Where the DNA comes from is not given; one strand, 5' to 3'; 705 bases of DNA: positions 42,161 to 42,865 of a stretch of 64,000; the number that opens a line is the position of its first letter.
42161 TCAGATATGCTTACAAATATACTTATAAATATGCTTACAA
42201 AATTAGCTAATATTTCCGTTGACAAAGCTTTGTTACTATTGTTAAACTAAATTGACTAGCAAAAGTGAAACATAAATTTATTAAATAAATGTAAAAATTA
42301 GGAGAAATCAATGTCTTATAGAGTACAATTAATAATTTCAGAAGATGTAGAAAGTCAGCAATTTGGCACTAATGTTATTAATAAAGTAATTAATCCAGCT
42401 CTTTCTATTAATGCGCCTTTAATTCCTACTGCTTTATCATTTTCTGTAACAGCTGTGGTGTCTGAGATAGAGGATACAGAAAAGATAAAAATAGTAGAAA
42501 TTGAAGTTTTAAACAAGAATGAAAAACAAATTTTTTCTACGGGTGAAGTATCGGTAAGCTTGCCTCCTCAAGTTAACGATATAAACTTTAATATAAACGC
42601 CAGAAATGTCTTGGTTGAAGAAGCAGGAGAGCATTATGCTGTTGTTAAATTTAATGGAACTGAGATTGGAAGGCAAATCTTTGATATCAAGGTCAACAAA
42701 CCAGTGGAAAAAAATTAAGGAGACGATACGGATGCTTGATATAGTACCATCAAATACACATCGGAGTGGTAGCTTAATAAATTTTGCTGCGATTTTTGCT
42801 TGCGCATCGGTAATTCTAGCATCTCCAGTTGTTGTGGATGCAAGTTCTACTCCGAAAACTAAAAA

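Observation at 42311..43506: Three-gene operon: cytoplasmic protein, signal-peptide protein, HEPN-domain protein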

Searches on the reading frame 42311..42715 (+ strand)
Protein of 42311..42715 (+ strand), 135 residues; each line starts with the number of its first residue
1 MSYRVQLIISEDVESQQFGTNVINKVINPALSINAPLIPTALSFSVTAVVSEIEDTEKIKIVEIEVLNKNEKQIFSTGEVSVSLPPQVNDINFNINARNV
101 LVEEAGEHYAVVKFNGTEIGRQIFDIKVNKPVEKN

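Call 3: search_protein_families(library=pfam, proteins=[window:42311-42715:+], max_evalue=1)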
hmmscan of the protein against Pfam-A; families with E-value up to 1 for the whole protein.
window:42311-42715:+ (135 aa): 3 families
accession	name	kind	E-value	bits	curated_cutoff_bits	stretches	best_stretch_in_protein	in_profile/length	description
PF22091.2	DUF6941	-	3.9e-07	30.9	27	1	32-122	24-120/125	Family of unknown function (DUF6941)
PF11974.14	bMG3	-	0.019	15.3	34.9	1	46-129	15-101/103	Bacterial alpha-2-macroglobulin MG3 domain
PF17952.6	Cas6_N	-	0.051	14.3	27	1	53-128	38-114/115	Cas6 N-terminal domain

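Call 4: search_protein_families(library=padloc, proteins=[window:42311-42715:+], max_evalue=1)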
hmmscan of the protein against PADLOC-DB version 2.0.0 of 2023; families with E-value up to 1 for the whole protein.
window:42311-42715:+ (135 aa): 0 families

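Call 5: search_protein_families(library=ncbifam, proteins=[window:42311-42715:+], max_evalue=1)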
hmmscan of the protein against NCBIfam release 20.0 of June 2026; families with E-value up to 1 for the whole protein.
window:42311-42715:+ (135 aa): 0 families

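Call 6: search_protein_families(library=phrogs, proteins=[window:42311-42715:+], max_evalue=1)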
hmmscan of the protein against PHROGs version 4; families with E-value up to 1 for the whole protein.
window:42311-42715:+ (135 aa): 3 families
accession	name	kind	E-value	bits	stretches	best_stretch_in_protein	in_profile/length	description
phrog_5881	-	unknown function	2.4e-32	112.6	1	1-132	1-137/138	-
phrog_17276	-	moron, auxiliary metabolic gene and host takeover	0.0048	16.4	1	30-97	508-575/580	aerobic cobaltochelatase CobT subunit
phrog_28150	-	unknown function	0.091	13.5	1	57-121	50-114/156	-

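Call 12: search_solved_structures(query=window:42311-42715:+, max_evalue=10)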
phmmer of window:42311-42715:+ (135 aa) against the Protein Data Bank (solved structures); distinct sequences matched with E-value up to 10: 4.
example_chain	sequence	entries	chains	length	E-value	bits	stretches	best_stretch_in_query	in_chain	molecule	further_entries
9g8s_g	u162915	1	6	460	0.35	14.2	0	53-132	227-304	Tail sheath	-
31eu_G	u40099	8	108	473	0.38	14.1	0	53-132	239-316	gp55 - Tail sheath protein | Phage tail sheath protein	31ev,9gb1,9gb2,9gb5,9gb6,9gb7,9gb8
4eld_A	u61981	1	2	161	1.5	12.2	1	22-96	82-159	Small heat shock protein HSP16.5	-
3huu_A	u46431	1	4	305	1.6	12.1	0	3-61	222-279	Transcription regulator like protein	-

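Call 18: find_homologous_proteins(query=window:42311-42715:+)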
Query window:42311-42715:+ (135 aa): 5 proteins with E <= 0.001 among 16 candidates.
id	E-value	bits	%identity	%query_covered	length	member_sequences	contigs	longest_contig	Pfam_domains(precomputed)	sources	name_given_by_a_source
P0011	3.2e-76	271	99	100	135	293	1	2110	PF22091.3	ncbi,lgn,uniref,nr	ncbi:DUF6941 family protein [Enterococcus faecium]|uniref:DUF6941 family protein n=1 Tax=Enterococcu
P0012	4.5e-63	228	99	86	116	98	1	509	PF22091.3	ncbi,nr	ncbi:hypothetical protein KEK81_08525, partial [Enterococcus faecium]|nr:hypothetical protein [Enter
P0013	2.3e-52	194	79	100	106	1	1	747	-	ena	-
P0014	1.3e-48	182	99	70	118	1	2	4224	-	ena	-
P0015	7.0e-40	154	93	64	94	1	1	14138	-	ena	-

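Call 49: find_homologous_proteins(query=A9, max_evalue=0.001)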
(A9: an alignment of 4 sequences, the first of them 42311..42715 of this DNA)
Query A9 (4 sequences) (135 aa, profile of the alignment): 12 proteins with E <= 0.001 among 709 candidates.
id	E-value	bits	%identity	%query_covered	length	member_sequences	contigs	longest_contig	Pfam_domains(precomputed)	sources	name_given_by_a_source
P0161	3.6e-62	226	55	88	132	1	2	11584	PF22091.3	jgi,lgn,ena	-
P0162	5.8e-62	226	53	86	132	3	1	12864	PF22091.3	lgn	-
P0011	1.8e-57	211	99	100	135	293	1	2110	PF22091.3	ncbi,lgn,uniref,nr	ncbi:DUF6941 family protein [Enterococcus faecium]|uniref:DUF6941 family protein n=1 Tax=Enterococcu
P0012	2.9e-46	175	99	86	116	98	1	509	PF22091.3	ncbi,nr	ncbi:hypothetical protein KEK81_08525, partial [Enterococcus faecium]|nr:hypothetical protein [Enter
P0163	5.7e-42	161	45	8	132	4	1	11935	-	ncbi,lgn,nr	ncbi:TPA: hypothetical protein I0H43_RS14135 [Enterococcus faecalis]|nr:hypothetical protein [Entero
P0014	1.4e-39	153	99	70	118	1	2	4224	-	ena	-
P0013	1.2e-38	150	79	100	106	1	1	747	-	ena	-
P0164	5.7e-28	116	45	98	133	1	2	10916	PF22091.3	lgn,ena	-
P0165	2.5e-26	110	41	84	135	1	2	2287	-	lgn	-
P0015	1.6e-24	104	93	64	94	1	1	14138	-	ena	-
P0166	5.0e-22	96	39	95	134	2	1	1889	-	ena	-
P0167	1.0e-19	89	100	44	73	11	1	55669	-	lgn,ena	-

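Call 50: find_related_loci(query=A9, collection=viral_contigs, flank=4000)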
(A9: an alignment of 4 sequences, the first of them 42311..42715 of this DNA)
Query A9 (135 aa) in viral_contigs; peptide patterns used: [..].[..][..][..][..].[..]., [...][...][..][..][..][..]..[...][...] (x = any residue, [..] = any of these).
66 stretches matched a pattern; 16 encode a relative of the query (tblastn E <= 1e-3); 16 distinct loci.
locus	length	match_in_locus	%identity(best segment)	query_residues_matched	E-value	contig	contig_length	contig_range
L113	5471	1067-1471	100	1-135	3e-85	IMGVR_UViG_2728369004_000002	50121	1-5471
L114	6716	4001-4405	100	1-135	3e-85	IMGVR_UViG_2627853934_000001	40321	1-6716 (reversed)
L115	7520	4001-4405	100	1-135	3e-85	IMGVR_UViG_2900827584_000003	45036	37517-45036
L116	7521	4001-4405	100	1-135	3e-85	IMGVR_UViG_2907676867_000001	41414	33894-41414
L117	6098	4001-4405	100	1-135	3e-85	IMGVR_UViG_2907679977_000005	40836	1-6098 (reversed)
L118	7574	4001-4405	100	1-135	3e-85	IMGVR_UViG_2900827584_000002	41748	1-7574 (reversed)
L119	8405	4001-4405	100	1-135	3e-85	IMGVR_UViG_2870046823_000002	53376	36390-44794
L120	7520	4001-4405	100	1-135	3e-85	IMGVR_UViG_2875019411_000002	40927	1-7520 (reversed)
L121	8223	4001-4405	100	1-135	3e-85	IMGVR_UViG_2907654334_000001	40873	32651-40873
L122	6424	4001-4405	100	1-135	3e-85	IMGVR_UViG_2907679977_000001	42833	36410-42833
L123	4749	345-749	100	1-135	3e-85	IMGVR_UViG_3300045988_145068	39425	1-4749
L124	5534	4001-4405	100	1-135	3e-85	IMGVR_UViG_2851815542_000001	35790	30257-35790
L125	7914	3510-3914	100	1-135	3e-85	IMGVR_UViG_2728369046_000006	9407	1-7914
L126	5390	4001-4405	99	1-135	1e-84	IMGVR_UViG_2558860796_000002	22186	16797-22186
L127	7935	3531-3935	100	1-135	3e-85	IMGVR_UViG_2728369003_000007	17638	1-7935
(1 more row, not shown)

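Call 51: find_encoding_contigs(protein=P0164, flank=5000, max_places=3)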
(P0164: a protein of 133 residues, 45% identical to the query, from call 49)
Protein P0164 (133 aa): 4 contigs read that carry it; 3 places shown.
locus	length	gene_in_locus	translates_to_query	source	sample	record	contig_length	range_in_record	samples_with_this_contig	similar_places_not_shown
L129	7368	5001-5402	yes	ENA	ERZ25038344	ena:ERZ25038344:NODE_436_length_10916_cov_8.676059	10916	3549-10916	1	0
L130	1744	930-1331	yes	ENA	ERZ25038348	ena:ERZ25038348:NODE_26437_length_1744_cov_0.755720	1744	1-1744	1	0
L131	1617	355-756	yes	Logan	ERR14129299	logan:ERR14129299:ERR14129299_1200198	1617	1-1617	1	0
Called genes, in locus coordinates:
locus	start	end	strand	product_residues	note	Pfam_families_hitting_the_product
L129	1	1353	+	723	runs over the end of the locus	PF06605:Prophage_tail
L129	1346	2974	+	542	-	PF10651:BppU_N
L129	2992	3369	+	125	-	-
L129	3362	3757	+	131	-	PF05105:Phage_holin_4_1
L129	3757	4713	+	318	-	PF01510:Amidase_2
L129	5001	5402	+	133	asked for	PF22091:DUF6941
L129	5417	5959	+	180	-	-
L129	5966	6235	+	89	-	-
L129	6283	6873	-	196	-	-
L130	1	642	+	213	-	?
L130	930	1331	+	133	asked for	PF22091:DUF6941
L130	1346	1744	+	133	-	?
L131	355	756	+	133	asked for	PF22091:DUF6941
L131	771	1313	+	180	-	-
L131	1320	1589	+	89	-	-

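Call 52: find_encoding_contigs(protein=P0163, flank=5000, max_places=3)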
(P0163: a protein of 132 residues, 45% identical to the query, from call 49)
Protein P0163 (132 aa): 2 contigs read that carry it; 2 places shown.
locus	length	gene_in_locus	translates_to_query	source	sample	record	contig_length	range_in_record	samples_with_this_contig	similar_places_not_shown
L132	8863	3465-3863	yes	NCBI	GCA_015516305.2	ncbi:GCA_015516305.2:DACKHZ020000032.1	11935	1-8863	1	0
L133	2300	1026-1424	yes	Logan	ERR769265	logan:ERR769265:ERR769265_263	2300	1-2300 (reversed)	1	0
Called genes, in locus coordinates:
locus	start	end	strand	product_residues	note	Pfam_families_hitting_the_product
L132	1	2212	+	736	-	?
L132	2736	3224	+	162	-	PF19804:DUF6287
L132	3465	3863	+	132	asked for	-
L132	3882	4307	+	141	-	-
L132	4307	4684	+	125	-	-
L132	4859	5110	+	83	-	-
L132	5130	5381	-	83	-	-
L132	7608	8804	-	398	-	PF01548:DEDD_Tnp_IS110, PF02371:Transposase_20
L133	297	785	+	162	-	PF19804:DUF6287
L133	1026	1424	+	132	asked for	-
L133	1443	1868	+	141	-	-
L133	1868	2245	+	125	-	-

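Call 53: find_encoding_contigs(protein=P0165, flank=5000, max_places=3)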
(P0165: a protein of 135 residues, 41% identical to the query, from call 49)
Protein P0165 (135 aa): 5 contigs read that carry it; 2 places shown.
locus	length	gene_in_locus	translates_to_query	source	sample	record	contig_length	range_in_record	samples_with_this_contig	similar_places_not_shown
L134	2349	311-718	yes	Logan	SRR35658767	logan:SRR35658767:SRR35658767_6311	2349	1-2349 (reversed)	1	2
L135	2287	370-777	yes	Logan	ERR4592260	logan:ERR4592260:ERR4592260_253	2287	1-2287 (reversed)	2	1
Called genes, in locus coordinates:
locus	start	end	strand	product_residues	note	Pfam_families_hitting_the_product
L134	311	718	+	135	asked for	-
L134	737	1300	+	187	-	-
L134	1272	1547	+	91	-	-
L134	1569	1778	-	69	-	PF20038:HTH_59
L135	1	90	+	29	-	?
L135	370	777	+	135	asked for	-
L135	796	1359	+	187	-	-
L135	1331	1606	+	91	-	-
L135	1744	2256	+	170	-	PF11611:DUF4352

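Call 57: find_encoding_contigs(protein=P0166, flank=5000, max_places=3)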
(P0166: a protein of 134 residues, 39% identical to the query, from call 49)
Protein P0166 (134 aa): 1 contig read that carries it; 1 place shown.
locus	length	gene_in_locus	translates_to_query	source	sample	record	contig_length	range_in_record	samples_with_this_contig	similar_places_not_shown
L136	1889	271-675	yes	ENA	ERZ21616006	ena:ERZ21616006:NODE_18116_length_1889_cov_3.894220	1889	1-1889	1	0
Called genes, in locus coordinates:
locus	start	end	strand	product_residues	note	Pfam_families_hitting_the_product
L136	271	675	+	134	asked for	-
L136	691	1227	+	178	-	-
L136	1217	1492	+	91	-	-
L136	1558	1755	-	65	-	PF05532:CsbD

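Call 61: search_protein_families(library=ncbifam, proteins=[L129:5417-5956:+, L129:5966-6232:+, L134:737-1297:+], max_evalue=0.1)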
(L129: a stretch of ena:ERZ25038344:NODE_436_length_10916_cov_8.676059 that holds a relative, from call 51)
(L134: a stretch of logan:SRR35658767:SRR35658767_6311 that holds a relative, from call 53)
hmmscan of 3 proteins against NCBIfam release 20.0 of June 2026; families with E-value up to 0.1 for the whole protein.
L129:5417-5956:+ (180 aa): 0 families

L129:5966-6232:+ (89 aa): 1 family
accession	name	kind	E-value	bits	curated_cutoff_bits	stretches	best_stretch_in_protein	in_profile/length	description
NF009319.0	PRK12674.2-4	equivalog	0.058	13.2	149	0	41-83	82-124/140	Na+/H+ antiporter subunit G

L134:737-1297:+ (187 aa): 0 families

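Call 62: predict_structure(alignment_id=A10)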
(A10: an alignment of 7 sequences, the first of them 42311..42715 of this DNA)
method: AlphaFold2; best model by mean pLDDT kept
length: 135 residues; sequences in the alignment: 7
mean_pLDDT: 73.0   pTM: 0.67
mean pLDDT of the five models: 73.0, 71.4, 70.2, 67.9, 65.5
residues with pLDDT >= 90: 6; 70-90: 88; 50-70: 26; < 50: 15
segments of 3 or more residues with pLDDT < 50: 14-21, 130-135
pLDDT, mean of each block of 10 residues (from residue 1): 70 49 56 53 79 80 89 87 78 79 81 89 74 39
secondary structure, 60 per line:
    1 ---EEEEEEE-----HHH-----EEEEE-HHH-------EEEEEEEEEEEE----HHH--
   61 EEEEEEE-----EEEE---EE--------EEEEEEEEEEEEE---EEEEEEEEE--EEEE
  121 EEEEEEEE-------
elements in order: E4-10 E24-28 E40-51 E61-67 E73-76 E90-102 E106-114 E117-128

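Call 68: search_dna_similar(query=window:42311-42715:+, collection=phages, mode=protein, max_evalue=0.001, max_rows=40, rows=spread)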
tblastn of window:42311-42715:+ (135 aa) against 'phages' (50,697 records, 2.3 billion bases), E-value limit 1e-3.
Records with a match: 4; places in all: 4; records where one place covers at least 80% of the query: 4.
Best place of each record, by identity: >=99% 1; <60% 3.
By first word of the organism name: Leuconostoc 2; Enterococcus 1; Lactococcus 1.
By host as written in the record: Leuconostoc pseudomesenteroides KD04 2; Enterococcus faecium 4995/20 1; Lactococcus lactis 1.
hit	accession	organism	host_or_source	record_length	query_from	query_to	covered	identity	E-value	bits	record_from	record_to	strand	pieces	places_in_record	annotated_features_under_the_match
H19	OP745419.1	Enterococcus phage 4995_1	Enterococcus faecium 4995/20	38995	1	135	100%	99.3%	2e-80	262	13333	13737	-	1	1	hypothetical protein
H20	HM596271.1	Leuconostoc phage phiMH1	Leuconostoc pseudomesenteroides KD04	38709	5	126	90%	35.4%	8e-14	72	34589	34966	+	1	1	hypothetical protein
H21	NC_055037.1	Leuconostoc phage phiMH1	Leuconostoc pseudomesenteroides KD04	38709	5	126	90%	35.4%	8e-14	72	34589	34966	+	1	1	hypothetical protein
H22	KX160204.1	Lactococcus phage 38502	Lactococcus lactis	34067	5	116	83%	35.4%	1e-13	72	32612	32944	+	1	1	hypothetical protein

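Call 70: get_annotated_region(hit=H20, flank=4000)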
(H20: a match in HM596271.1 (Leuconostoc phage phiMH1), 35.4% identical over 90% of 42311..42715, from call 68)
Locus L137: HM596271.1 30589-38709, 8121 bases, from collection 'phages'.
description: Leuconostoc phage phiMH1, partial genome.
organism: Leuconostoc phage phiMH1 (NCBI taxid 912321)
taxonomy: Viruses; Duplodnaviria; Heunggongvirae; Uroviricota; Caudoviricetes; Seongbukvirus; Seongbukvirus MH1
host: Leuconostoc pseudomesenteroides KD04; source: -; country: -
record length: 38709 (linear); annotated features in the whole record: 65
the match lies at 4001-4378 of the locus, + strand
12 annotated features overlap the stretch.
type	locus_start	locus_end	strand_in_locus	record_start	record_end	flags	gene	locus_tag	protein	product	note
CDS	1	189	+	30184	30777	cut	-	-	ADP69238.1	putative autotransporter adhesin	-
CDS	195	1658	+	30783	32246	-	-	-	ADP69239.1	hypothetical protein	-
CDS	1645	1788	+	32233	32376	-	-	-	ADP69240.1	hypothetical protein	-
CDS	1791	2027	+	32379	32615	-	-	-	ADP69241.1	hypothetical protein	-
CDS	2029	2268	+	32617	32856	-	-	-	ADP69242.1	hypothetical protein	-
CDS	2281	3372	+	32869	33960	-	-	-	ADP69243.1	putative lysin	-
CDS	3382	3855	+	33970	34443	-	-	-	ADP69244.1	putative holin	-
CDS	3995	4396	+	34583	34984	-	-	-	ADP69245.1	hypothetical protein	-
CDS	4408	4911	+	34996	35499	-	-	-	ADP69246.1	hypothetical protein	-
CDS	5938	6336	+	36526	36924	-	-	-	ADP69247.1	hypothetical protein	-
CDS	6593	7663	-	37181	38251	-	-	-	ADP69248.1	putative integrase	-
CDS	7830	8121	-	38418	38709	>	-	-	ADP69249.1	putative negative regulator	-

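Call 71: get_annotated_region(hit=H22, flank=4000)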
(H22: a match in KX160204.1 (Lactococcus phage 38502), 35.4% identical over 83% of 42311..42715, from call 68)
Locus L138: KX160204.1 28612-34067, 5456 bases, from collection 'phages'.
description: Lactococcus phage 38502, complete genome.
organism: Lactococcus phage 38502 (NCBI taxid 1868846)
taxonomy: Viruses; Duplodnaviria; Heunggongvirae; Uroviricota; Caudoviricetes
host: Lactococcus lactis; source: -; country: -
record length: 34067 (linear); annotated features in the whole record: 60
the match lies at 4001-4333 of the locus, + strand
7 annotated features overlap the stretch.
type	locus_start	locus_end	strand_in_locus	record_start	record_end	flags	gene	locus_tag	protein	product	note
CDS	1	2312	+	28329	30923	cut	-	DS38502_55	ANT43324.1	baseplate/receptor binding protein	-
CDS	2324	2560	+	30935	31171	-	-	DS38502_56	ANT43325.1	hypothetical protein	-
CDS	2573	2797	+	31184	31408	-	-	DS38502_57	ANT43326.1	hypothetical protein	-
CDS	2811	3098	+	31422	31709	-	-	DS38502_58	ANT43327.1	holin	-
CDS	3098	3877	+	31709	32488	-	-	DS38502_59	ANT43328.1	lysin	-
CDS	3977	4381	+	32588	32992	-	-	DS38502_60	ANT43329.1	hypothetical protein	-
CDS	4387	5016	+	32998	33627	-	-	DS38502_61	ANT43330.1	hypothetical protein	-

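Call 87: fold_search(model_id=the predicted structure, library=viral)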
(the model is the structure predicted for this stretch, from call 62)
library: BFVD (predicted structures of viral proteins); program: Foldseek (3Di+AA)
matches with E <= 10: 1517; with E <= 0.001: 7
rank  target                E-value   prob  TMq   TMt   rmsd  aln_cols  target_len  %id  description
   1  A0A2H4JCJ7            3.7e-07  1.00  0.62  0.61   4.8       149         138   14  Uncharacterized protein [uncultured Caudovirales phage]
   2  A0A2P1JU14            1.3e-06  1.00  0.71  0.72   4.4       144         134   16  Uncharacterized protein [Anoxybacillus phage A403]
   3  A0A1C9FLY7            1.9e-04  1.00  0.47  0.18   4.6       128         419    5  (no name in the UniProt tables at hand)
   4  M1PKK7                2.9e-04  1.00  0.56  0.54   4.5       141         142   11  (no name in the UniProt tables at hand)
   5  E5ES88                5.3e-04  1.00  0.36  0.05  19.2       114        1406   14  (no name in the UniProt tables at hand)
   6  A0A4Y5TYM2            6.9e-04  1.00  0.58  0.30   5.2       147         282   12  (no name in the UniProt tables at hand)
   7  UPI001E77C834         9.1e-04  1.00  0.41  0.31   7.7       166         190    8  (no name look-up for this kind of identifier)
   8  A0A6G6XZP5            1.2e-03  1.00  0.42  0.42   6.6       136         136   12  (no name in the UniProt tables at hand)
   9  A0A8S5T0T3            1.4e-03  1.00  0.59  0.49   6.1       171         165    9  Uncharacterized protein [Siphoviridae sp. ctKFk2]
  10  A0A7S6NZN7            1.6e-03  1.00  0.46  0.11  10.9       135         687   14  (no name in the UniProt tables at hand)
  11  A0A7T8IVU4            1.9e-03  1.00  0.47  0.43   3.3        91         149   13  (no name in the UniProt tables at hand)
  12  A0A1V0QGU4            2.5e-03  1.00  0.41  0.35   6.7       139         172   14  SWPV1-144 [Shearwaterpox virus]
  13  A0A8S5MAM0            3.3e-03  1.00  0.47  0.33   5.9       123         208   12  Uncharacterized protein (Fragment) [Siphoviridae sp. ctKvA22]
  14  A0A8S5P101            3.5e-03  1.00  0.42  0.18   7.5       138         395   13  Uncharacterized protein [Siphoviridae sp. ctTBR23]
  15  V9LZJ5                3.7e-03  1.00  0.45  0.27   4.1       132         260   11  Uncharacterized protein [Vibrio phage VP4B]
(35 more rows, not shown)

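Call 93: find_related_loci(query=A12, collection=viral_contigs, flank=4000)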
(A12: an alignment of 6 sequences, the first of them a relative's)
Query A12 (133 aa) in viral_contigs; peptide patterns used: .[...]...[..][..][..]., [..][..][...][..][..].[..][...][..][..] (x = any residue, [..] = any of these).
45 stretches matched a pattern; 19 encode a relative of the query (tblastn E <= 1e-3); 19 distinct loci.
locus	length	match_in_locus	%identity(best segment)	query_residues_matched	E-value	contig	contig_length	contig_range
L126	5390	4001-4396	45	1-131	1e-29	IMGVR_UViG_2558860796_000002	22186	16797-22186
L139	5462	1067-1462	45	1-131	2e-29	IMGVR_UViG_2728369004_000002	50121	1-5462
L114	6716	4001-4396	45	1-131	2e-29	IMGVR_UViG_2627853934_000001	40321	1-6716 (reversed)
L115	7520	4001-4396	45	1-131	2e-29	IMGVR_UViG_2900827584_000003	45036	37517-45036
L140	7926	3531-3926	45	1-131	2e-29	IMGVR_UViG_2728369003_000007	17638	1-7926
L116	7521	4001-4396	45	1-131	2e-29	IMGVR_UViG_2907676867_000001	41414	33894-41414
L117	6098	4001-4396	45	1-131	2e-29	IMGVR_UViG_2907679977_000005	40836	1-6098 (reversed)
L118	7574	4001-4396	45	1-131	2e-29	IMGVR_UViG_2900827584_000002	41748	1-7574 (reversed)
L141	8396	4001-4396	45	1-131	2e-29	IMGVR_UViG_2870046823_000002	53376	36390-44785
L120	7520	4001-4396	45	1-131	2e-29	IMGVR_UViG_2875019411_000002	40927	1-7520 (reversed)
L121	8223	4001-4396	45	1-131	2e-29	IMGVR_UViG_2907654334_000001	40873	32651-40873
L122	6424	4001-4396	45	1-131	2e-29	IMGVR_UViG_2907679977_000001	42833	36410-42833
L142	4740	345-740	45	1-131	2e-29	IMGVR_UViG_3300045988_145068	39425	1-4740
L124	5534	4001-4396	45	1-131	2e-29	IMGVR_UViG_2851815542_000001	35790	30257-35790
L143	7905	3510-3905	45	1-131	2e-29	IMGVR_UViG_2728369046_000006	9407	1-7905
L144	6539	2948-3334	37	5-133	1e-21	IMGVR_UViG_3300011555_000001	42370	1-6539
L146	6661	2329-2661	32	5-114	3e-15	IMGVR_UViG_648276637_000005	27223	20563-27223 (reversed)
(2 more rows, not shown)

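Call 94: find_related_loci(query=A12, collection=metagenome_contigs, flank=4000)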
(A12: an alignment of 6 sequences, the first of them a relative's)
Query A12 (133 aa) in metagenome_contigs; peptide patterns used: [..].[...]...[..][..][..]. (x = any residue, [..] = any of these).
81 stretches matched a pattern; 8 encode a relative of the query (tblastn E <= 1e-3); 8 distinct loci.
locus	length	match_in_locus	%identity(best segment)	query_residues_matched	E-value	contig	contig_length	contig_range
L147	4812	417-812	45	1-131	9e-30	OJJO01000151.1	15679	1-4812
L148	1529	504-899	45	1-131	6e-30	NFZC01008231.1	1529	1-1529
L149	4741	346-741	45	1-131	9e-30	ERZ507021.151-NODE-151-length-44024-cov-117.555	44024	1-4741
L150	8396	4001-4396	45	1-131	9e-30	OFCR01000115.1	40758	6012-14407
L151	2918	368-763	45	1-131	9e-30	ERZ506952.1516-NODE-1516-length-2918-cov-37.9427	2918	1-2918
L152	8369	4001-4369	37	2-125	7e-21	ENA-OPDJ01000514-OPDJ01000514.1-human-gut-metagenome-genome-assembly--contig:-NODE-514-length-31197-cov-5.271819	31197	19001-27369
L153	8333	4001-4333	32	5-114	1e-15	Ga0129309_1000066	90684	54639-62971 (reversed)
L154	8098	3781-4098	31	10-114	8e-15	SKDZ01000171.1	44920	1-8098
